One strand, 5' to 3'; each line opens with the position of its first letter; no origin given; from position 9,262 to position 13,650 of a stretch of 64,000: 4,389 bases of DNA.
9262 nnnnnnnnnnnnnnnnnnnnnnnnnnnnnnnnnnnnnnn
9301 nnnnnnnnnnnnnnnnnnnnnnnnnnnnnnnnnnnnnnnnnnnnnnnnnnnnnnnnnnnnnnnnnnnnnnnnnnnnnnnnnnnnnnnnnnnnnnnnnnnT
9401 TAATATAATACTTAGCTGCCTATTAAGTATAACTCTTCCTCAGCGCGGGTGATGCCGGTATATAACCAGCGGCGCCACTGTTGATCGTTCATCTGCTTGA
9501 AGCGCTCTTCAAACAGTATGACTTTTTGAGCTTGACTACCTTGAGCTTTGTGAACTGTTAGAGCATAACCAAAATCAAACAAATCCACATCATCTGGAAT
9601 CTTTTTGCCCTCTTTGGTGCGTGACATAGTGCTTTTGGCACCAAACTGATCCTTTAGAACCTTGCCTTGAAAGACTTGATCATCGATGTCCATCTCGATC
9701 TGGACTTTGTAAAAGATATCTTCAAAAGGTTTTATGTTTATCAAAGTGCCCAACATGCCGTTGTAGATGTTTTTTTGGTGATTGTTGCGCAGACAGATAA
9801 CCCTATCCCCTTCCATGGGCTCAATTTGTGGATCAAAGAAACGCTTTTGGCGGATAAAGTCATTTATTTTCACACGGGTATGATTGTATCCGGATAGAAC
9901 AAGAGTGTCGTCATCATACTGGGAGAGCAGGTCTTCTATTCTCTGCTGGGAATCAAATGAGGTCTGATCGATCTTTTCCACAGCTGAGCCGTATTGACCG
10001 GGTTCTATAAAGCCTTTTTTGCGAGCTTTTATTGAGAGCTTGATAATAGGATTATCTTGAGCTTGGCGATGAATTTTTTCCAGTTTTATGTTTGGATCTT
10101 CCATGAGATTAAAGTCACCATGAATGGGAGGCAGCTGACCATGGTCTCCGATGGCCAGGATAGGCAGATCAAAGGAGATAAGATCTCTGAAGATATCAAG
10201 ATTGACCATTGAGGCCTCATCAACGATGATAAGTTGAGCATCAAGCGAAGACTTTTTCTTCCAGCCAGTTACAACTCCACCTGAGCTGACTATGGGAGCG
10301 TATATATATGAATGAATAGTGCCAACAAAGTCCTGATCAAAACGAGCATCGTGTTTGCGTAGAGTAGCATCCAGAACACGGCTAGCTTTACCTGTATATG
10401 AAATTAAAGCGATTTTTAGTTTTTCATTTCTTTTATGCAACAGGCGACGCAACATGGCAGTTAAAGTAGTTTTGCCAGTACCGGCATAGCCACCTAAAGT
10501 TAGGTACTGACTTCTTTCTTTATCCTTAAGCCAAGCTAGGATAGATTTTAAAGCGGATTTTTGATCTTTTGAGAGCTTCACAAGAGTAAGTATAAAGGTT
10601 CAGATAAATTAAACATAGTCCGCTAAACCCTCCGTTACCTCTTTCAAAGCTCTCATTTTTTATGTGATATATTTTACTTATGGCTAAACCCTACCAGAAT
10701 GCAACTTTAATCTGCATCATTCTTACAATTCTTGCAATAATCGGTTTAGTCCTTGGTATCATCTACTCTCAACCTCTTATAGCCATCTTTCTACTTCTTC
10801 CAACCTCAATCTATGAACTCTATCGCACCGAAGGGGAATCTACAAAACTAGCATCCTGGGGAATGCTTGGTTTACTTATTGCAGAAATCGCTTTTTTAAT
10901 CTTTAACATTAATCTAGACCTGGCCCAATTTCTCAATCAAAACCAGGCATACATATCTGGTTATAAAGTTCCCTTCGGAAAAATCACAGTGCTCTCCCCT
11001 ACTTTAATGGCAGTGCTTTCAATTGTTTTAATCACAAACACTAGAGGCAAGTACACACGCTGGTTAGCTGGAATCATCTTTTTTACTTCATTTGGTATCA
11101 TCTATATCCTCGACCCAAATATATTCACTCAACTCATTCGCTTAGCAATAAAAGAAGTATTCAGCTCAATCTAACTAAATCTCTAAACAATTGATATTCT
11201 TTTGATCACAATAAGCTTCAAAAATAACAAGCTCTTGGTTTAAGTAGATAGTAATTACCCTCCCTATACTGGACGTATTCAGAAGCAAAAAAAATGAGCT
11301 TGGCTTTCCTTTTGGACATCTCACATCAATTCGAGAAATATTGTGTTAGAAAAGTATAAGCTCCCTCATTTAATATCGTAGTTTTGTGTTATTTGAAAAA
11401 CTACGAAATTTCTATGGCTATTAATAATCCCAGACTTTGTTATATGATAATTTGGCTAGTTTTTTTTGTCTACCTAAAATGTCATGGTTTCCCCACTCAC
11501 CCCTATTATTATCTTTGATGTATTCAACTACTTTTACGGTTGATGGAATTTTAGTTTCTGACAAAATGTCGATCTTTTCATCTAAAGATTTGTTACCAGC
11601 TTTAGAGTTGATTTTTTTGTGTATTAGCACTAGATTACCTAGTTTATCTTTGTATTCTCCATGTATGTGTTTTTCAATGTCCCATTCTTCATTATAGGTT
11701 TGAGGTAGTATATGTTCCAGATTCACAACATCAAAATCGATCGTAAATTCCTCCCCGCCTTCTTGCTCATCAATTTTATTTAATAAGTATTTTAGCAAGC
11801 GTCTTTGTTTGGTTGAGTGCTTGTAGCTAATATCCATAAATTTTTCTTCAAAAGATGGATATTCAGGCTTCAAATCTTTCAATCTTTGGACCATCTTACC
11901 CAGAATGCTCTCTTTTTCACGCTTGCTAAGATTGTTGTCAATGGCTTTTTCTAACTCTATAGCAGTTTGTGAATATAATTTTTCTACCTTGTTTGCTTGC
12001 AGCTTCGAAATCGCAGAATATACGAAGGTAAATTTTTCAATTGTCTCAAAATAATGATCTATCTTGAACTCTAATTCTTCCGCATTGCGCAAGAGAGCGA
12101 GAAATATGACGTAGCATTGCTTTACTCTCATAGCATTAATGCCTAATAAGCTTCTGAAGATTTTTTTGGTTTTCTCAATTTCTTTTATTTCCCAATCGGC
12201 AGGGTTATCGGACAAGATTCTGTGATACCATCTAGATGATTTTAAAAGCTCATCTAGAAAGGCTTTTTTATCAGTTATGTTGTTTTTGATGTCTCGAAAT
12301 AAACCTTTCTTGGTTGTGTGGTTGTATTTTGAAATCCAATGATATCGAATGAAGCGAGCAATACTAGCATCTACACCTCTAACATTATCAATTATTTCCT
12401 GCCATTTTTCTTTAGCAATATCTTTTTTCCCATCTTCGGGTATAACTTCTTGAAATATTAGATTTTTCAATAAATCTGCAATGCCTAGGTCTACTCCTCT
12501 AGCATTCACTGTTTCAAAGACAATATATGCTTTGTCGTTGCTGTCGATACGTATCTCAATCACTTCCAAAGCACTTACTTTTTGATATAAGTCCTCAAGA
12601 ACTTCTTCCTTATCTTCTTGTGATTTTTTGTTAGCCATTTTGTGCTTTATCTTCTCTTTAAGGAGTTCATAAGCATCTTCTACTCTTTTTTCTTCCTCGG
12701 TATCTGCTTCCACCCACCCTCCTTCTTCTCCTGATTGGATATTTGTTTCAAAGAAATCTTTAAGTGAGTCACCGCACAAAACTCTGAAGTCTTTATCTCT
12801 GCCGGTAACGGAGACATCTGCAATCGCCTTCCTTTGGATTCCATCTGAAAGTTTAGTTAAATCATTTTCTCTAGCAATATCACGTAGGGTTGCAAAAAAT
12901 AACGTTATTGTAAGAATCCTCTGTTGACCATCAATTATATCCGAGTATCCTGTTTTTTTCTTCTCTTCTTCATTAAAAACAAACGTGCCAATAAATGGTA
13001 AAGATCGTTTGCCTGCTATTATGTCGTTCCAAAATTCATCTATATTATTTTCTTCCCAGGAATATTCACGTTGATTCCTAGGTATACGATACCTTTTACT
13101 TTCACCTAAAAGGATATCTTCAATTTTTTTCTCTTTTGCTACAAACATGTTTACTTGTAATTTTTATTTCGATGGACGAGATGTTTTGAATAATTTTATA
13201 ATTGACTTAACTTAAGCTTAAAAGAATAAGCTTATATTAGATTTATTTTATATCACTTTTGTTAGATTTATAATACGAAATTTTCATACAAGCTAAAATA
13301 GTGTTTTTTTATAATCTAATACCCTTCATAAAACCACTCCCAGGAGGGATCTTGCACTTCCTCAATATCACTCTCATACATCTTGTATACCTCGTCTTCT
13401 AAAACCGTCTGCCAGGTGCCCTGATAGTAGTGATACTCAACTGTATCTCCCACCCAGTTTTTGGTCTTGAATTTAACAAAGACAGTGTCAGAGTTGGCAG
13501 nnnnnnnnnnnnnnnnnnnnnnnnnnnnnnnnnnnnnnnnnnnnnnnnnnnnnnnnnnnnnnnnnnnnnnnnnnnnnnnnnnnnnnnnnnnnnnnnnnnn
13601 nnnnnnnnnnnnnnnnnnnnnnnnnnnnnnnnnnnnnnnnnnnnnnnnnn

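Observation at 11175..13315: GmrSD-family type IV restriction enzyme on an AT-rich islet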

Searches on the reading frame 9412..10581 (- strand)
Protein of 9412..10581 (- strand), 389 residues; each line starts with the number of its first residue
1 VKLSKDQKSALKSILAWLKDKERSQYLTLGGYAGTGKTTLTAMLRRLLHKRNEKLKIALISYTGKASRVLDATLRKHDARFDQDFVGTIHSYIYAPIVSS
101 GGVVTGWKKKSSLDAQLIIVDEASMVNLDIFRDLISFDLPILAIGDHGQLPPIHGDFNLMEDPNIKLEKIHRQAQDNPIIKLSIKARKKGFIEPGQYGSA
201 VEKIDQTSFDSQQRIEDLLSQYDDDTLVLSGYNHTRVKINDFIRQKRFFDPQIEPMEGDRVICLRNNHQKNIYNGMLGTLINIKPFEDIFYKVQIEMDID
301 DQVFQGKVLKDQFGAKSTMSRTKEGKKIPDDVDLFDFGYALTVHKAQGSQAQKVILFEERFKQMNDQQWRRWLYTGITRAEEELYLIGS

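Call 3: search_protein_families(library=pfam, proteins=[window:9412-10581:-], max_evalue=0.01)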
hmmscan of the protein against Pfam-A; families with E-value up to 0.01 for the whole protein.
window:9412-10581:- (389 aa): 13 families
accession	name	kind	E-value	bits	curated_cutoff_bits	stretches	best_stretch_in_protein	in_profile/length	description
PF13538.12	UvrD_C_2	-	5.4e-17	61.8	27.4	1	338-387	2-52/52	UvrD-like helicase C-terminal domain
PF13604.12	AAA_30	-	5.9e-17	62.5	27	1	3-186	2-168/191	AAA domain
PF13245.12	AAA_19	-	1.4e-16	61.4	25.1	1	24-153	11-132/134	AAA domain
PF05970.20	PIF1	-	1.8e-08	34.7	25.9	1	2-134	1-122/223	PIF1-like helicase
PF18335.7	SH3_13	-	4e-06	27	41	1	257-287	28-58/65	ATP-dependent RecD-like DNA helicase SH3 domain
PF24883.2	NPHP3_N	-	1.9e-05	25.4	24.8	1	13-75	11-73/164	Nephrocystin 3, N-terminal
PF01443.25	Viral_helicase1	-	2.3e-05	24.8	21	1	329-387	178-227/228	Viral superfamily 1 RNA helicase core domain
PF00580.27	UvrD-helicase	-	2.5e-05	24.5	23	1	33-116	22-109/271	UvrD/REP helicase N-terminal domain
PF13401.12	AAA_22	-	0.00014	22.7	27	1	25-137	6-107/130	AAA domain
PF04851.21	ResIII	-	0.003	17.9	22.5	0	1-57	2-56/164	Type III restriction enzyme, res subunit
PF13191.12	AAA_16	-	0.005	17.8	32.6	1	22-51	22-51/167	AAA ATPase domain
PF05127.21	NAT10_TcmA_helicase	-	0.005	17.2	22.7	0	33-138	6-114/176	RNA cytidine acetyltransferase NAT10/TcmA, helicase domain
PF00931.28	NB-ARC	-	0.0099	15.6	23.5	0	9-44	3-38/248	NB-ARC domain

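Call 4: search_protein_families(library=padloc, proteins=[window:9412-10581:-], max_evalue=0.01)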
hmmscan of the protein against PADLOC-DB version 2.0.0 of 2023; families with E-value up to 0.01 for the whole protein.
window:9412-10581:- (389 aa): 38 families (the best 25 are shown)
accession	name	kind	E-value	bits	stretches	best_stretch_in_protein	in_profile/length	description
PDLC04476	PDC-M16A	-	9.2e-41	138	3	2-127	4-129/691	-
PDLC04475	PDC-M16A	-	1.1e-37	127.9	2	1-285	10-333/721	-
PDLC01734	typeIV_RecD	-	1e-31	108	1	2-389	339-717/763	RecD_0_IVD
PDLC04472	PDC-M16A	-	5.8e-30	102.3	2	337-387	648-698/930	-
PDLC05064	PDC-S68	-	5.1e-26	88.7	2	26-189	702-857/1273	-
PDLC05066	PDC-S68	-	2.4e-25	86.8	2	25-153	594-721/1202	-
PDLC05065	PDC-S68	-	3.2e-23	79.5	2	5-153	601-745/1221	-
PDLC01148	RecD_like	-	1.5e-21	74.3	2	2-269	313-568/719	RecD/Tra ATPase fused to N-terminal HHH domain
PDLC04474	PDC-M16A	-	1.2e-18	65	2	336-386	647-700/917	-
PDLC05035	PDC-S53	-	4.9e-15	52.7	1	23-385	509-863/900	-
PDLC00122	GajB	-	2e-11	41.5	2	32-98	24-88/502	UrvD helicase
PDLC00117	GajB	-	5.5e-08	29.7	1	34-99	37-105/604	UrvD helicase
PDLC00119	GajB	-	6.7e-08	29.9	1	34-98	25-90/565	UrvD helicase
PDLC00129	GajB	-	1.8e-07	28.1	1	32-127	33-132/594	UrvD helicase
PDLC00111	GajB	-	2.2e-07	27.9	1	5-97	7-100/625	UrvD helicase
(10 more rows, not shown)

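Call 5: search_protein_families(library=ncbifam, proteins=[window:9412-10581:-], max_evalue=0.01)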
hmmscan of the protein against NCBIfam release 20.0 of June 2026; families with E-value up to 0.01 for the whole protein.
window:9412-10581:- (389 aa): 8 families
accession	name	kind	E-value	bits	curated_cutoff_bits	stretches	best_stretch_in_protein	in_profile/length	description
TIGR01448.2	helicase_RecD2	equivalog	1.1e-38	132.9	500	1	2-389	316-689/713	SF1B family DNA helicase RecD2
TIGR01447.1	recD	equivalog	1.8e-26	92.9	310.15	2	29-154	168-305/597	exodeoxyribonuclease V subunit alpha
TIGR02768.1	TraA_Ti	equivalog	1.6e-13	49.9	590.45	1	2-384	359-711/751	Ti-type conjugative transfer relaxase TraA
NF008127.0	PRK10875.1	equivalog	6.1e-12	44.9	671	2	30-150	177-308/619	exodeoxyribonuclease V subunit alpha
NF010464.0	PRK13889.1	subfamily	5.4e-06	24.6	1015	1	257-352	603-671/992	conjugal transfer relaxase TraA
TIGR03864.1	PQQ_ABC_ATP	hypoth_equivalog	0.0017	17.9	302.25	1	22-70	25-73/236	ABC transporter, ATP-binding subunit, PQQ-dependent alcohol dehydrogenase system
TIGR01073.1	pcrA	equivalog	0.0026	16.2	911.2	0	368-387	589-608/725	DNA helicase PcrA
NF010402.0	PRK13826.1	subfamily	0.007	14.2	1317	0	334-356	689-711/1102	Dtr system oriT relaxase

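Call 32: find_related_loci(query=window:9412-10581:-, collection=metagenome_contigs, flank=10000)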
Query window:9412-10581:- (389 aa) in metagenome_contigs; peptide patterns used: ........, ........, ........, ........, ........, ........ (x = any residue, [..] = any of these).
102 stretches matched a pattern; 1 encode a relative of the query (tblastn E <= 1e-3); 1 distinct loci.
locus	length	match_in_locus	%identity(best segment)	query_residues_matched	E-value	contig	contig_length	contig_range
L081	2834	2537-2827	52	1-100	3e-28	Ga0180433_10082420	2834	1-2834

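Call 47: search_protein_families(library=phrogs, proteins=[window:9412-10581:-], max_evalue=0.001)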
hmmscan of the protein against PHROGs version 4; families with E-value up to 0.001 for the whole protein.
window:9412-10581:- (389 aa): 5 families
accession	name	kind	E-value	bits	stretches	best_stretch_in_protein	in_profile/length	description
phrog_325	-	DNA, RNA and nucleotide metabolism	1.1e-89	303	1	1-388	469-868/986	Dda-like helicase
phrog_4412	-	DNA, RNA and nucleotide metabolism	2e-39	136.6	1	2-388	330-713/743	exonuclease V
phrog_1967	-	DNA, RNA and nucleotide metabolism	2.6e-12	47.1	2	1-110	151-250/776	DNA helicase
phrog_25471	-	unknown function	6.2e-06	27.4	1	1-130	1-136/162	-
phrog_25411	-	unknown function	0.00073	19.3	0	116-154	355-393/627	-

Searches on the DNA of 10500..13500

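Call 78: search_rna_families(source=window, start=10500, end=13500, threshold=evalue, max_evalue=1)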
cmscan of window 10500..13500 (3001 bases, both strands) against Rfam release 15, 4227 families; matches with E-value up to 1: 0.
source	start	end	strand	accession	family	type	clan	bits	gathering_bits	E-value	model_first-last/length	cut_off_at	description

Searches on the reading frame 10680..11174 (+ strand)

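Call 3: search_protein_families(library=pfam, proteins=[window:10680-11174:+], max_evalue=0.01)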
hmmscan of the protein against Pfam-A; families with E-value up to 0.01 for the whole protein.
window:10680-11174:+ (164 aa): 0 families

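Call 4: search_protein_families(library=padloc, proteins=[window:10680-11174:+], max_evalue=0.01)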
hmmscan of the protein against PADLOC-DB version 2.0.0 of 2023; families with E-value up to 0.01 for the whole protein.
window:10680-11174:+ (164 aa): 0 families

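Call 5: search_protein_families(library=ncbifam, proteins=[window:10680-11174:+], max_evalue=0.01)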
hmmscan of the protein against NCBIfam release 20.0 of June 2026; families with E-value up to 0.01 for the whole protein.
window:10680-11174:+ (164 aa): 1 family
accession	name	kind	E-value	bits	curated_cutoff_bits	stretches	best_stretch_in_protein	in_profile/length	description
NF008364.0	PRK11160.1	equivalog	0.0077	14.9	630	1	8-119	144-260/575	heme ABC transporter ATP-binding protein/permease CydC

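Call 47: search_protein_families(library=phrogs, proteins=[window:10680-11174:+], max_evalue=0.001)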
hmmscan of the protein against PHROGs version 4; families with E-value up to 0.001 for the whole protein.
window:10680-11174:+ (164 aa): 0 families
